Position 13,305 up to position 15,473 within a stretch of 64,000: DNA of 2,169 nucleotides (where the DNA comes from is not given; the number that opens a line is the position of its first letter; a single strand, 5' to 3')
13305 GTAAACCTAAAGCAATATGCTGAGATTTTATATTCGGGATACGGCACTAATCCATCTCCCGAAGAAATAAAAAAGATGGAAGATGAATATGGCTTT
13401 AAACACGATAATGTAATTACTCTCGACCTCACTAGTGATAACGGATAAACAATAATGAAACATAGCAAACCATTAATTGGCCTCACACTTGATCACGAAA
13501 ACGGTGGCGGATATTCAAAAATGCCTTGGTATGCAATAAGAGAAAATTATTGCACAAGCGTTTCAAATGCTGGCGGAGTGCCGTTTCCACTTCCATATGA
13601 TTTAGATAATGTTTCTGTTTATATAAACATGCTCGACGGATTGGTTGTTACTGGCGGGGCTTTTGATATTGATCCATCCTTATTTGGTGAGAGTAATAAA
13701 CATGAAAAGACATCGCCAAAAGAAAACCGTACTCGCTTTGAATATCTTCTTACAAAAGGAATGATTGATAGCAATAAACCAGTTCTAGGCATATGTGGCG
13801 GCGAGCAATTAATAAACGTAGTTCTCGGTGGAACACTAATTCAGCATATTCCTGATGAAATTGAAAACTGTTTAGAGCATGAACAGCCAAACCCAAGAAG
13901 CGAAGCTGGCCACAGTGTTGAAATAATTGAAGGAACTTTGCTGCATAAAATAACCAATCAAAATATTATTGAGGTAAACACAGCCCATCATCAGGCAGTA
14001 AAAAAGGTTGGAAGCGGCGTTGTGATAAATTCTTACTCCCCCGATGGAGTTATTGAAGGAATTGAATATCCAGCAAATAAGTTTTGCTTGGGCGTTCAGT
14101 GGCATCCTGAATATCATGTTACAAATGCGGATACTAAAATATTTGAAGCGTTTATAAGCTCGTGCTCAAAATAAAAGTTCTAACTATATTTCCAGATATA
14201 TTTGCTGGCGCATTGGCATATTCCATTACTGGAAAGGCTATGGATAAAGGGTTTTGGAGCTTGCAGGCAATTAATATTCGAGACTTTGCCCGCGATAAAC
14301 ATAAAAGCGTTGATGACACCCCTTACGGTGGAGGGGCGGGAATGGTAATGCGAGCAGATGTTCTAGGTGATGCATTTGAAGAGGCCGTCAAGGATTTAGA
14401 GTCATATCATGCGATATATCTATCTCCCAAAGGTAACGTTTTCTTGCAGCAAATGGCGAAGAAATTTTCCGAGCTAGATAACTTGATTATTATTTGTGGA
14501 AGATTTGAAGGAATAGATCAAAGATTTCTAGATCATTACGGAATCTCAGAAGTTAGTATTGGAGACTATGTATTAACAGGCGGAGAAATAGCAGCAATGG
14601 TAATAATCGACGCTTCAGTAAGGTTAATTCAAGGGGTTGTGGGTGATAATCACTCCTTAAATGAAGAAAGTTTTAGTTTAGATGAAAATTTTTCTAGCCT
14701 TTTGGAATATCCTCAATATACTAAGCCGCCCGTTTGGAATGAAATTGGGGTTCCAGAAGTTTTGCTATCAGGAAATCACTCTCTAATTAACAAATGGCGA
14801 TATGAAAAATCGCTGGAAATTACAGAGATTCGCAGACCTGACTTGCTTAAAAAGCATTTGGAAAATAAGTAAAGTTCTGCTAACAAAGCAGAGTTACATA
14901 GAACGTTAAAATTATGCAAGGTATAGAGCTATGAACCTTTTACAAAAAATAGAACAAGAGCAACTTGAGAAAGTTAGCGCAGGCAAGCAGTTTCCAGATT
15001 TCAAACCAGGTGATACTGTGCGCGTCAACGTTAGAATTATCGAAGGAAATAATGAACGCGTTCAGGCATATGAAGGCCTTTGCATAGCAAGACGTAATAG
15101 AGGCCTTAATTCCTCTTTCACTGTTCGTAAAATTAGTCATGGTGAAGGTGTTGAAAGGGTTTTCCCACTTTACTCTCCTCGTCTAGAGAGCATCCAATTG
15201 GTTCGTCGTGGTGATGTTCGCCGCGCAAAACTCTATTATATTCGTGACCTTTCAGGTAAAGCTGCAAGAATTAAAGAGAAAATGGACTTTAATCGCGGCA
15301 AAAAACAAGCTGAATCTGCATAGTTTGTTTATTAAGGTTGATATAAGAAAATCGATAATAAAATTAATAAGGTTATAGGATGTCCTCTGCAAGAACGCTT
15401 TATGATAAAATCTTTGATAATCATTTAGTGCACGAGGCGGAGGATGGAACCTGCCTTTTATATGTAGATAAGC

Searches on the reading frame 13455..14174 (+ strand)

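Call 51: search_protein_families(library=pfam, proteins=[window:13455-14174:+], max_evalue=0.001)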
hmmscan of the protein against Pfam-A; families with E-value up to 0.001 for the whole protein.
window:13455-14174:+ (239 aa): 2 families
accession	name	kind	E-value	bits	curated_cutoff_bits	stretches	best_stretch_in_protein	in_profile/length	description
PF07722.19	Peptidase_C26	-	2.6e-59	201.1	20.5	1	6-219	1-219/219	Peptidase C26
PF00117.34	GATase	-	1.3e-16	61.3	22.8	1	94-234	59-187/190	Glutamine amidotransferase class-I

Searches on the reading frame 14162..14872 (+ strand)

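Call 51: search_protein_families(library=pfam, proteins=[window:14162-14872:+], max_evalue=0.001)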
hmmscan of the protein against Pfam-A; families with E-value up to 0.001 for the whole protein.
window:14162-14872:+ (236 aa): 1 family
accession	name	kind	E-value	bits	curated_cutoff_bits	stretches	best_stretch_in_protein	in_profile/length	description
PF01746.26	tRNA_m1G_MT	-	3.1e-56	190.6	27.3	1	24-226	2-195/195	tRNA (Guanine-1)-methyltransferase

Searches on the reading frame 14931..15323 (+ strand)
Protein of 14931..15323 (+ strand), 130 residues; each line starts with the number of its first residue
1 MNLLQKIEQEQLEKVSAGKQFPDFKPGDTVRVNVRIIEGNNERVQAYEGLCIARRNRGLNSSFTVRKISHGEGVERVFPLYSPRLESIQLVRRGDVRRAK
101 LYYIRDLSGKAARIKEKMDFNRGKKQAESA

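Call 51: search_protein_families(library=pfam, proteins=[window:14931-15323:+], max_evalue=0.001)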
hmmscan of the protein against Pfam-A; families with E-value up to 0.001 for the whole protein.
window:14931-15323:+ (130 aa): 1 family
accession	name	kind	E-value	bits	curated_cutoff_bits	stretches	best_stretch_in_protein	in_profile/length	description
PF01245.26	Ribosomal_L19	-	3.4e-49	165.9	22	1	3-117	2-111/111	Ribosomal protein L19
